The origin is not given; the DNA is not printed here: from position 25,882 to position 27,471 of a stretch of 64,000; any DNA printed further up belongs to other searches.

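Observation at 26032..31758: HmuY-like / TonB-dependent receptor / HmuY-like / PD40 locus, with one HmuY-like paralogue carrying a T9SS type-A secretion tail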

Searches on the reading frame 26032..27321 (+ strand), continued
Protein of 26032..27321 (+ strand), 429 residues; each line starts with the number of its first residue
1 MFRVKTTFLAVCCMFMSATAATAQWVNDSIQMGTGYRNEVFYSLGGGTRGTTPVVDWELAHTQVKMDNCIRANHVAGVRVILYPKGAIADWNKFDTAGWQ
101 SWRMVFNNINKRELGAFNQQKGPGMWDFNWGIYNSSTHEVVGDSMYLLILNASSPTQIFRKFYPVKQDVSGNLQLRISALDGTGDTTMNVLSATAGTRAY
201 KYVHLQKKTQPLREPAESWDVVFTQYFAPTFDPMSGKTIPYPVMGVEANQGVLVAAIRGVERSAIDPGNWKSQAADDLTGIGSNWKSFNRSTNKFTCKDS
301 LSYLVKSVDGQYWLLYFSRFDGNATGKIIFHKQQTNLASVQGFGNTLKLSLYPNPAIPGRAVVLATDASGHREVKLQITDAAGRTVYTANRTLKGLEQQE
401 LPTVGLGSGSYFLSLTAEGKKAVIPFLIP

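Call 75: find_homologous_proteins(query=A5, max_evalue=1e-10)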
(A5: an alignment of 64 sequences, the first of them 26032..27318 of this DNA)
Query A5 (64 sequences) (429 aa, profile of the alignment): 23 proteins with E <= 1e-10 among 8000 candidates.
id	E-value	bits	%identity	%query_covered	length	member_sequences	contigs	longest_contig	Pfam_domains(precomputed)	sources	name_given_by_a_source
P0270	1.9e-128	447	28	97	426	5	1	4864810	PF18962.8,PF14064.12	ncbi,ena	-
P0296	2.2e-126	440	29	96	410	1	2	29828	PF18962.8,PF14064.12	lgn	-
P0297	3.5e-126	439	31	82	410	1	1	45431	PF18962.8,PF14064.12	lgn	-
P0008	3.8e-126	439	54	99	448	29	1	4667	PF18962.8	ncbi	-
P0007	3.5e-125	436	55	95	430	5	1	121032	PF18962.8,PF14064.12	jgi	jgi:hypothetical protein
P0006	2.3e-124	433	56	98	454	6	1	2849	PF18962.8,PF14064.12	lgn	-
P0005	3.0e-124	433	56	98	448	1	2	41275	PF18962.8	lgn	-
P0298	4.1e-123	429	31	98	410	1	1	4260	PF18962.8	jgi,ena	-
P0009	5.8e-123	429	54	96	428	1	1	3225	PF18962.8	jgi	jgi:hypothetical protein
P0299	1.2e-121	424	29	97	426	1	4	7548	PF18962.8,PF14064.12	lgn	-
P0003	4.0e-121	423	75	100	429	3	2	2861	PF18962.8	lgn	-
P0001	3.2e-120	420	94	97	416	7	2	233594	PF18962.8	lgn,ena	-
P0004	3.1e-119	416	69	100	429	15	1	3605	PF18962.8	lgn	-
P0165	1.3e-118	414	32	96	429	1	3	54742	PF18962.8,PF14064.12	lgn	-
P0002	1.9e-118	414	75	100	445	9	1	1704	PF18962.8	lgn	-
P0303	5.8e-94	333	31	72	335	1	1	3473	PF14064.12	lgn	-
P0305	1.4e-89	319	33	70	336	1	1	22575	PF14064.12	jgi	jgi:hypothetical protein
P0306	7.6e-22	96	35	11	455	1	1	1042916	PF14064.12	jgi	jgi:hypothetical protein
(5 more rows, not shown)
